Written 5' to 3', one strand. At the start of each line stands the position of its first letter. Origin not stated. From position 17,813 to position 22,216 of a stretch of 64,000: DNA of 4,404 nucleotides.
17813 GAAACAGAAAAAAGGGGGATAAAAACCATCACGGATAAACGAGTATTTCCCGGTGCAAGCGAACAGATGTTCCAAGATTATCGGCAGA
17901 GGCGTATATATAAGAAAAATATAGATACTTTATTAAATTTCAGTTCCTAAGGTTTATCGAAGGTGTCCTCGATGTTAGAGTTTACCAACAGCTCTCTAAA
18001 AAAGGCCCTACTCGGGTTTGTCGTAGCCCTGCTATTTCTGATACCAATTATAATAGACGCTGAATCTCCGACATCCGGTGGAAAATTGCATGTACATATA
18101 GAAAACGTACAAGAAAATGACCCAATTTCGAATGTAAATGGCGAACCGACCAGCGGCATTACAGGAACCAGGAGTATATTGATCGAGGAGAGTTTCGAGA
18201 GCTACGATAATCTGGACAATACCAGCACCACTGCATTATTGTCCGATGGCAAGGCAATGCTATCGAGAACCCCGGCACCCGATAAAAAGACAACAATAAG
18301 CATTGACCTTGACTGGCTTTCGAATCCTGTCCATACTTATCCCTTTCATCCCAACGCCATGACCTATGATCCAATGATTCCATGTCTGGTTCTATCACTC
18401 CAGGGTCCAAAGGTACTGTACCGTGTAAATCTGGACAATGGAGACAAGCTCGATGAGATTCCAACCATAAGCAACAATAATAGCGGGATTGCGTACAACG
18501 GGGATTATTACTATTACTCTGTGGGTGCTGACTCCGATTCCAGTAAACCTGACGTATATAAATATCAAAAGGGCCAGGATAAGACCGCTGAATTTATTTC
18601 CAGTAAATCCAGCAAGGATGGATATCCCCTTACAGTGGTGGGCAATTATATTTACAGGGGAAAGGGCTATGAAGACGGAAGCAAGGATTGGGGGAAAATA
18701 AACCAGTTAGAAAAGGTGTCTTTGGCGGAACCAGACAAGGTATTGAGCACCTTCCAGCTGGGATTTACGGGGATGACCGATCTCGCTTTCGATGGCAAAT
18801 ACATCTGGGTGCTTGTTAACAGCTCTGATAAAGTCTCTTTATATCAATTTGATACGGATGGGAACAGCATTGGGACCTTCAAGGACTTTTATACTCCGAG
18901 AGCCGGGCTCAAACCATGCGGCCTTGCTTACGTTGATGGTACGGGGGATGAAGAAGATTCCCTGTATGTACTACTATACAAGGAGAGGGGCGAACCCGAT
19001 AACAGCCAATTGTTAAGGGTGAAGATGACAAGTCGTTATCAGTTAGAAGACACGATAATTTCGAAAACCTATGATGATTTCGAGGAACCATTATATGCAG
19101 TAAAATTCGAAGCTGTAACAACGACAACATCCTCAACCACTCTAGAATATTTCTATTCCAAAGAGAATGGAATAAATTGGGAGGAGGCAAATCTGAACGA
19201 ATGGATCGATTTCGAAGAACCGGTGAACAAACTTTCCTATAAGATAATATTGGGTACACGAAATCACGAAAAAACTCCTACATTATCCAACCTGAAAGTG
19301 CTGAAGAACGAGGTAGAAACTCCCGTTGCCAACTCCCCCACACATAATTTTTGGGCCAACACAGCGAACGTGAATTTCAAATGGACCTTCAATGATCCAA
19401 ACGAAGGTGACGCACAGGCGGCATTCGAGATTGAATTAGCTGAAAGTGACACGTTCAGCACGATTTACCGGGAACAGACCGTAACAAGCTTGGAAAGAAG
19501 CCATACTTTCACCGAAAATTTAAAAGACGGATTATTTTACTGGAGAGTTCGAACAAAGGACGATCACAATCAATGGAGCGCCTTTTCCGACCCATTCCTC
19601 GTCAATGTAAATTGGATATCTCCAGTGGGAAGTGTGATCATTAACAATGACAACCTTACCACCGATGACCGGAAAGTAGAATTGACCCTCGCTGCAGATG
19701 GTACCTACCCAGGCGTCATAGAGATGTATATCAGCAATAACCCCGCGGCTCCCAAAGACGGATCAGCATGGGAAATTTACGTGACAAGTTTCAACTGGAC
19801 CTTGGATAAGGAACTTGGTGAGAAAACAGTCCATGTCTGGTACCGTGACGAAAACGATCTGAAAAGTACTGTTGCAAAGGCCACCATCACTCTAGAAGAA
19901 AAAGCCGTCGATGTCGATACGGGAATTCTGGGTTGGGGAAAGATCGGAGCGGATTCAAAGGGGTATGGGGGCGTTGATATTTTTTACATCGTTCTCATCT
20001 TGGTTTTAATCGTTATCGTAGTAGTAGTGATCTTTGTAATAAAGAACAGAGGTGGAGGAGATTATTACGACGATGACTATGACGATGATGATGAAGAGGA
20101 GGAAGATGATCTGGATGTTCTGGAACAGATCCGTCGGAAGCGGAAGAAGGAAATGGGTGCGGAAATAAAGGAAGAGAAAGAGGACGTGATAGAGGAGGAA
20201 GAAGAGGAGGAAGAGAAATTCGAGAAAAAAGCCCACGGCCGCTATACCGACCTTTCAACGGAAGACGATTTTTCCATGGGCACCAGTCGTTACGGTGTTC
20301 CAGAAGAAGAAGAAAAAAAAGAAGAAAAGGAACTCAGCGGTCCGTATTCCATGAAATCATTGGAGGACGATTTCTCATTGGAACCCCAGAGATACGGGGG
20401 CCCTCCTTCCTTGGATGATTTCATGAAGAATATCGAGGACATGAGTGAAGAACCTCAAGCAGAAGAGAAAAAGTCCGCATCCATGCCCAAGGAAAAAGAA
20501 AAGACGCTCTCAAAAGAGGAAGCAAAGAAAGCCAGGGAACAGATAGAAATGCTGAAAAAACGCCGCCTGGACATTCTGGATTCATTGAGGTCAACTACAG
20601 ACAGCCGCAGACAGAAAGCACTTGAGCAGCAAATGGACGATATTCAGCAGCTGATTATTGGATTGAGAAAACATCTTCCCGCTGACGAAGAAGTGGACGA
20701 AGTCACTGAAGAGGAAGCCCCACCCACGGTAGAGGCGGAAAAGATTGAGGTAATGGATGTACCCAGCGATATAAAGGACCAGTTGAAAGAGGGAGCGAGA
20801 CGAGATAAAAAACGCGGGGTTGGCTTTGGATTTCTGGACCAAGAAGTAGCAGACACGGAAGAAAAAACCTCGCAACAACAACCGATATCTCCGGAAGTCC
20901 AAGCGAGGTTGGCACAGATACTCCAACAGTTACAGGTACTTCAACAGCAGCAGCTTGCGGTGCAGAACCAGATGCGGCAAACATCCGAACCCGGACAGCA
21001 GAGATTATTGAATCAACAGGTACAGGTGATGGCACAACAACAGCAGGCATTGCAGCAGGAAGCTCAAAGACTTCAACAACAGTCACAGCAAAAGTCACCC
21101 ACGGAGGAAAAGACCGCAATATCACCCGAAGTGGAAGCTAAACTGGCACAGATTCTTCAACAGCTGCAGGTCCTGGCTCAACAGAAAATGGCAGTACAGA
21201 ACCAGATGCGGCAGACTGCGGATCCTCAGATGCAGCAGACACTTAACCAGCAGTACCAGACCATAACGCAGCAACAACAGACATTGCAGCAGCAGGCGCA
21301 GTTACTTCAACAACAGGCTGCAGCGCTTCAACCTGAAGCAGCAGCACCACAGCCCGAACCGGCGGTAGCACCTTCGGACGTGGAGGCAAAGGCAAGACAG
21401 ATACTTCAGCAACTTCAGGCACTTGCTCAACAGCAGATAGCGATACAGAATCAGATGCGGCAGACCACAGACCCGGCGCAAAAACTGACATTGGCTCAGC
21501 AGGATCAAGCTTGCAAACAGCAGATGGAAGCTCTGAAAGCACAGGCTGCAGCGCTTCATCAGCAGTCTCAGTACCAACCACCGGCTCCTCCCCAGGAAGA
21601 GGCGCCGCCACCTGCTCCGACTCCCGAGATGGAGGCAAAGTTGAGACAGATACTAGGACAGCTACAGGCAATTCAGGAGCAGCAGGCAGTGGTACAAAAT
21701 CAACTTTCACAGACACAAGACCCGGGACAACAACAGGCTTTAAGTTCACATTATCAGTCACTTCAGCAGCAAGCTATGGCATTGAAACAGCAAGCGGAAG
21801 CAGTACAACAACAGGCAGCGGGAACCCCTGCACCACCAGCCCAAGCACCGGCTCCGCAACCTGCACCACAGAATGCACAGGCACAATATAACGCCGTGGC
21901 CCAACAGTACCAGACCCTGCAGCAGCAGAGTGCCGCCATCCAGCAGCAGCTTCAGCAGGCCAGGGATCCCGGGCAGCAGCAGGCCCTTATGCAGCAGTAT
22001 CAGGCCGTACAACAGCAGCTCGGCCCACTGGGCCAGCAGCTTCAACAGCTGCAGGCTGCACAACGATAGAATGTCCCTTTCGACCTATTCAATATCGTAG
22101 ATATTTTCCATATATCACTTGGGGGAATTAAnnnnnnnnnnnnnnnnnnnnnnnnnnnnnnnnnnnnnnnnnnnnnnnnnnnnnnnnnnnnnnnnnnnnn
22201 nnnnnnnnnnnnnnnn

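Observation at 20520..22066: Six helical-hairpin repeats of about 80 aa drifting from ordinary to about 40-50% glutamine, separated by Pro/Ala/Gln linkers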

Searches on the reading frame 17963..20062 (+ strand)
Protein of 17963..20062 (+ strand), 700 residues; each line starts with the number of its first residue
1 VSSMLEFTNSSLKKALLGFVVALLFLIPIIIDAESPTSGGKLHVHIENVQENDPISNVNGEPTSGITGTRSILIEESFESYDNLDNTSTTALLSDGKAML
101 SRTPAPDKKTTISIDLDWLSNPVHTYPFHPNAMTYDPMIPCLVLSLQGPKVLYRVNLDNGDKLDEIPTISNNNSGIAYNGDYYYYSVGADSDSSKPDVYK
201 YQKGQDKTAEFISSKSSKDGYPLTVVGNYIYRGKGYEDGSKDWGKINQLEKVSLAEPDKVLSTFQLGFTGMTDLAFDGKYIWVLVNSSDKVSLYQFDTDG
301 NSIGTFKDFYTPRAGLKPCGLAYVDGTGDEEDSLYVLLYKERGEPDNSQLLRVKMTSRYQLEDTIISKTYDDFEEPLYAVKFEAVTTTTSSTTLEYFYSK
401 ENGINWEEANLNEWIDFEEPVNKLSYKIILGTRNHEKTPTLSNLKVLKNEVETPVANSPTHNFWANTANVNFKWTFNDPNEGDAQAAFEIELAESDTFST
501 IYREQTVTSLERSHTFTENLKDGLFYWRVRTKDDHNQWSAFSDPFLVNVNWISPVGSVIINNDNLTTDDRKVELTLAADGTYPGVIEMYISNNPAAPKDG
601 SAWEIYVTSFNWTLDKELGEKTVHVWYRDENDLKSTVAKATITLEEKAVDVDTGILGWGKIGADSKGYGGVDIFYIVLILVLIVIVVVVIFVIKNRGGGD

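Call 21: find_homologous_proteins(query=window:17963-20062:+, max_evalue=0.001)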
Query window:17963-20062:+: 8000 candidates shared short words with the query, none scored E <= 0.001.

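Call 61: predict_structure(alignment_id=A5)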
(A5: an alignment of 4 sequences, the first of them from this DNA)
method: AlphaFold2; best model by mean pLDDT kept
length: 594 residues; sequences in the alignment: 4
mean_pLDDT: 72.3   pTM: 0.45
mean pLDDT of the five models: 72.3, 70.4, 70.3, 68.6, 64.4
residues with pLDDT >= 90: 19; 70-90: 361; 50-70: 162; < 50: 52
segments of 3 or more residues with pLDDT < 50: 1-5, 148-151, 288-297, 365-369, 411-414, 581-594
pLDDT, mean of each block of 10 residues (from residue 1): 48 59 60 61 56 75 83 82 81 84 77 80 60 82 64 62 75 67 82 83 81 79 83 80 77 77 76 65 65 45 62 69 65 76 80 76 51 61 74 59 72 60 87 84 72 79 82 82 66 87 87 64 86 85 86 88 70 84 37 31
secondary structure, 60 per line:
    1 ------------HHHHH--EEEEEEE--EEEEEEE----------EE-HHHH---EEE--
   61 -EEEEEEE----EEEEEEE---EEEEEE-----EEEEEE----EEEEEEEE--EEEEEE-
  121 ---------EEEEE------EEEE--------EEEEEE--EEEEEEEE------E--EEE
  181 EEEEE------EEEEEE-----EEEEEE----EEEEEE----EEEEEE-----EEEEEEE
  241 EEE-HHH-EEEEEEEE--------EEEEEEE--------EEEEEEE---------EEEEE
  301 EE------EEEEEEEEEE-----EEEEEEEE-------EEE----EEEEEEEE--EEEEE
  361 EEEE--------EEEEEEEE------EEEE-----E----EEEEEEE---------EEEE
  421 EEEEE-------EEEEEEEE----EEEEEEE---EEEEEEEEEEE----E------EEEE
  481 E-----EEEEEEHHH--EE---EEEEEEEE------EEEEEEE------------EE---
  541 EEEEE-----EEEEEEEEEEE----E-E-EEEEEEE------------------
elements in order: H13-17 E20-26 E29-35 H49-52 E56-58 E62-68 E73-79 E83-88 E94-99 E104-111 E114-119 E130-134 E141-144 E153-158 E161-168 E178-185 E192-197 E203-208 E213-218 E223-228 E234-243 E249-256 E265-271 E280-286 E296-302 E309-318 E324-331 E339-341 E346-353 E356-364 E373-380 E387-390 E401-407 E417-425 E433-440 E445-451 E455-465 E477-481 E487-492 E503-510 E517-523 E541-545 E551-561 E570-576

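Call 66: fold_search(model_id=the predicted structure, library=pdb)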
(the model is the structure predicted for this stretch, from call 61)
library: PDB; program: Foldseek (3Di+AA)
matches with E <= 10: 1752; with E <= 0.001: 540
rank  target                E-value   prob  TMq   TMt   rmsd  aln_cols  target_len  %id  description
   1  9ozi_A                2.6e-13  1.00  0.26  0.10  19.5       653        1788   11  Cryo-EM structure of chicken ROS1 in apo-state. This is the complete map and model. (released 2026-02-25)
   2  9oz1_A                1.5e-12  1.00  0.25  0.20  19.4       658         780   10  Cryo-EM structure of chicken ROS1 in apo-state. Cryo-EM refinement is focused on the "leg" region of chicken ROS1. (released 2026-02-25)
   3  9ozc_A                1.9e-11  1.00  0.25  0.10  27.1       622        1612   11  Cryo-EM structure of 1:2:1 ROS1/NEL/NICOL holo-complex, conformation 1. (released 2026-02-25)
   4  9pvp                  4.4e-11  1.00  0.23  0.09  22.9       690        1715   10  Cryo-EM structure of receptor tyrosine kinase ROS1 extracellular domain (released 2026-02-25)
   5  9ozh_D                3.2e-09  1.00  0.24  0.10  28.0       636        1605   13  Cryo-EM structure of 1:2:1 ROS1/NEL/NICOL holo-complex, conformation 2. (released 2026-02-25)
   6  3ott_B                4.6e-09  1.00  0.23  0.20  38.0       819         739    8  Crystal Structure of the extracellular domain of the putative one component system BT4673 from B. thetaiotaomicron (released 2011-08-10)
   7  9bfs_A                9.2e-09  1.00  0.17  0.08  34.0       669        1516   11  Cryo-EM structure of Sevenless extracellular domain (dimer, pH 6.6) (released 2025-01-29)
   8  3va6_B                1.7e-08  1.00  0.23  0.19  36.9       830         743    8  Crystal Structure of the extracellular domain of the putative hybrid two component system BT4673 from B. thetaiotaomic (released 2012-06-13)
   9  6tpw                  2.1e-08  1.00  0.20  0.29  15.9       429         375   12  Crystal structures of FNIII domain one through four of the human leucocyte common antigen-related protein ( LAR) (released 2020-05-13)
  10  6fg9_B                2.6e-08  1.00  0.20  0.14  37.4       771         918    9  Mouse SORCS2 ectodomain (sortilin related VPS10 domain containing receptor 2) (released 2018-08-01)
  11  3va6_A                2.7e-08  1.00  0.23  0.19  37.3       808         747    8  Crystal Structure of the extracellular domain of the putative hybrid two component system BT4673 from B. thetaiotaomic (released 2012-06-13)
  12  8jxh_B                8.6e-08  1.00  0.26  0.14  32.3       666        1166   10  rat megalin RAP complex wingA (released 2024-06-19)
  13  5efv_A                1.2e-07  1.00  0.31  0.29  20.8       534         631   12  The host-recognition device of Staphylococcus aureus phage Phi11 (released 2016-05-25)
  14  8jxe_B                1.2e-07  1.00  0.24  0.11  32.1       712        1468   11  rat megalin RAP complex head (released 2024-06-19)
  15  4yfd_A                1.8e-07  1.00  0.19  0.21  18.5       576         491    8  Crystal structure PTP delta Ig1-Fn2 in complex with IL-1RAcP (released 2015-05-06)
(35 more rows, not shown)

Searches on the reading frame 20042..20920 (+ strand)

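Call 59: search_protein_families(library=pfam, proteins=[window:20042-20920:+], max_evalue=1)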
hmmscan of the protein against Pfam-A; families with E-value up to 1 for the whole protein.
window:20042-20920:+ (293 aa): 2 families
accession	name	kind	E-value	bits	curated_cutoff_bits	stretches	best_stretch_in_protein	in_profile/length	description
PF00338.27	Ribosomal_S10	-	0.0047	17.6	21.2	1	122-187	10-79/98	Ribosomal protein S10p/S20e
PF16533.10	SOAR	-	0.013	15.8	25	1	151-205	23-76/101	STIM1 Orai1-activating region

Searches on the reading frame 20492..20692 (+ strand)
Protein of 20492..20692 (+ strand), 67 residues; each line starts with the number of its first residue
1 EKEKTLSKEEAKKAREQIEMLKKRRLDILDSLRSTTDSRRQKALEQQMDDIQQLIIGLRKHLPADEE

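Call 58: search_solved_structures(query=A2, max_evalue=10, show_alignments=1)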
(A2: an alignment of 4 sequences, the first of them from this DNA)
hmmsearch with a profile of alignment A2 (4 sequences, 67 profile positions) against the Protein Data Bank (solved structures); distinct sequences matched with E-value up to 10: 0.

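Call 59: search_protein_families(library=pfam, proteins=[window:20492-20692:+], max_evalue=1)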
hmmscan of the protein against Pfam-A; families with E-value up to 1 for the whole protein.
seq(67 aa): 3 families
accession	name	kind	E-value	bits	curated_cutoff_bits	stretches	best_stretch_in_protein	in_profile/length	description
PF16533.10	SOAR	-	0.00032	21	25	1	2-56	24-77/101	STIM1 Orai1-activating region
PF20709.2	DUF6823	-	0.037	15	25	1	12-51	3-43/110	Family of unknown function (DUF6823)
PF11538.13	Snurportin1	-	0.36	11.4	22.1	0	14-33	20-39/40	Snurportin1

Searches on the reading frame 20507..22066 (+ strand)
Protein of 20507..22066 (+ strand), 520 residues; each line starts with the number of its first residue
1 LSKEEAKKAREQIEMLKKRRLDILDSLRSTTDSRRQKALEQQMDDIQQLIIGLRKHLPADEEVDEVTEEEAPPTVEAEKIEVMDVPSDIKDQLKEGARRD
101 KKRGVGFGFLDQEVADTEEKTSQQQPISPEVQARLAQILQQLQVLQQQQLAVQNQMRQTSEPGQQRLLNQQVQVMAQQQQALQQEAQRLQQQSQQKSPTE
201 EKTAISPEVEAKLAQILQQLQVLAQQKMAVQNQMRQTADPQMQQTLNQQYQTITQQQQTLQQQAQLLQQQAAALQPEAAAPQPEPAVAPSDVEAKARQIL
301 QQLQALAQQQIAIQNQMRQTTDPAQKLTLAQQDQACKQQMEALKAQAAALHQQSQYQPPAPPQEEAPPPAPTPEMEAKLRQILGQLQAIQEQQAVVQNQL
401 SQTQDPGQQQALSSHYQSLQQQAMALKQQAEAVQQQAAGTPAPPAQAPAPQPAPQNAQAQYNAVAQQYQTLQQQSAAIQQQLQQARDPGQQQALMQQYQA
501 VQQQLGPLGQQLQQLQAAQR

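Call 42: predict_structure(alignment_id=A4)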
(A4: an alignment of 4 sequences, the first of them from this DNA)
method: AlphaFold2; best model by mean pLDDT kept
length: 520 residues; sequences in the alignment: 4
mean_pLDDT: 67.0   pTM: 0.25
mean pLDDT of the five models: 67.0, 64.3, 61.9, 56.0, 51.9
residues with pLDDT >= 90: 42; 70-90: 268; 50-70: 82; < 50: 128
segments of 3 or more residues with pLDDT < 50: 60-86, 99-128, 194-206, 272-290, 354-371, 437-455
pLDDT, mean of each block of 10 residues (from residue 1): 78 93 91 91 92 76 33 31 48 57 36 28 39 69 74 74 79 78 71 46 48 73 76 78 78 75 65 36 36 65 75 77 72 81 73 42 35 67 82 82 76 86 79 55 32 51 81 87 84 90 87 75
secondary structure, 60 per line:
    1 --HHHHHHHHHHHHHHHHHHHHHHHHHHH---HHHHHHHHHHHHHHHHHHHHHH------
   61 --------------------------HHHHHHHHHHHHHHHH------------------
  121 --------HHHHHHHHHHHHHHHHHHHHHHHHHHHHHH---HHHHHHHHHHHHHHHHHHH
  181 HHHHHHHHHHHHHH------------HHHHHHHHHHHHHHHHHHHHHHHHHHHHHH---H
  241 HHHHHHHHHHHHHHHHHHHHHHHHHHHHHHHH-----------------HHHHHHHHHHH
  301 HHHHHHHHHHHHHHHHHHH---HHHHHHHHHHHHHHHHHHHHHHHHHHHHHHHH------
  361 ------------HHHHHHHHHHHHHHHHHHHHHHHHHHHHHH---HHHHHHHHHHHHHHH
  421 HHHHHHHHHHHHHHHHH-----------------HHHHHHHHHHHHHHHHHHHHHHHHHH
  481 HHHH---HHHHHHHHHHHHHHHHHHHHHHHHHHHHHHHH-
elements in order: H3-29 H33-54 H87-102 H129-158 H162-194 H207-236 H240-272 H290-319 H323-354 H373-402 H406-437 H455-484 H488-519

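Call 48: fold_search(model_id=the predicted structure, library=pdb)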
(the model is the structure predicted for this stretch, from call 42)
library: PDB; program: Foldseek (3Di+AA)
matches with E <= 10: 185; with E <= 0.001: 0
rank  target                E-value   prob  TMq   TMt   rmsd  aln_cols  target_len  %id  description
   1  3fse_A                5.6e-01  0.75  0.12  0.18  23.9       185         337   14  Crystal structure of a two-domain protein containing dj-1/thij/pfpi-like and ferritin-like domains (ava_4496) from ana (released 2009-02-03)
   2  2rbd_B                5.6e-01  0.47  0.11  0.30  24.1       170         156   12  CRYSTAL STRUCTURE OF A PUTATIVE SPORE COAT PROTEIN (BH2358) FROM BACILLUS HALODURANS C-125 AT 1.54 A RESOLUTION (released 2007-10-02)
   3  8otz_DU               8.5e-01  0.07  0.09  0.14  38.6       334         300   11  48-nm repeat of the native axonemal doublet microtubule from bovine sperm (released 2023-11-22)
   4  5ww8_C                9.4e-01  0.33  0.11  0.32  22.6       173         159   14  Crystal structure of the second DNA-Binding protein under starvation from Mycobacterium smegmatis soaked with iron in  (released 2017-08-09)
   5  8iyj_W4               9.9e-01  0.14  0.12  0.19  39.2       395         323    9  Cryo-EM structure of the 48-nm repeat doublet microtubule from mouse sperm (released 2023-07-05)
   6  9evs_D                1.0e+00  0.10  0.09  0.10  32.0       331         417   10  Structure of the flowering plant mitoribosome with P-site tRNA (released 2025-09-03)
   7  8otz_DV               1.2e+00  0.06  0.09  0.14  37.2       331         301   10  48-nm repeat of the native axonemal doublet microtubule from bovine sperm (released 2023-11-22)
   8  2rbd_A                1.3e+00  0.38  0.11  0.32  22.6       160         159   12  CRYSTAL STRUCTURE OF A PUTATIVE SPORE COAT PROTEIN (BH2358) FROM BACILLUS HALODURANS C-125 AT 1.54 A RESOLUTION (released 2007-10-02)
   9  2ib0_A                1.3e+00  0.38  0.11  0.35  22.3       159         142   10  Crystal structure of a conserved hypothetical protein, rv2844, from Mycobacterium tuberculosis (released 2006-09-26)
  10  7rvb_A                1.6e+00  0.15  0.11  0.24  22.3       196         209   12  High resolution map of molecular chaperone Artemin (released 2022-12-14)
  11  5fej_B                1.8e+00  0.25  0.10  0.31  20.5       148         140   16  CopM in the Cu(I)-bound form (released 2016-09-07)
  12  8w6f_A                1.9e+00  0.35  0.19  0.46   5.9       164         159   12  Apo structure of HBC binder (released 2024-11-27)
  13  6m52_A                2.1e+00  0.15  0.12  0.28  23.1       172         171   14  Human apo ferritin frozen on TEM grid with amorphous carbon supporting film (released 2020-05-13)
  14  3i9w                  2.2e+00  0.13  0.12  0.23  25.7       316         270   13  Crystal structure of the E. coli histidine kinase sensor TorS sensor domain (released 2009-10-06)
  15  5i6j                  2.2e+00  0.03  0.09  0.11  49.8       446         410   10  Crystal Structure of SRGAP2 F-BARx (released 2017-03-08)
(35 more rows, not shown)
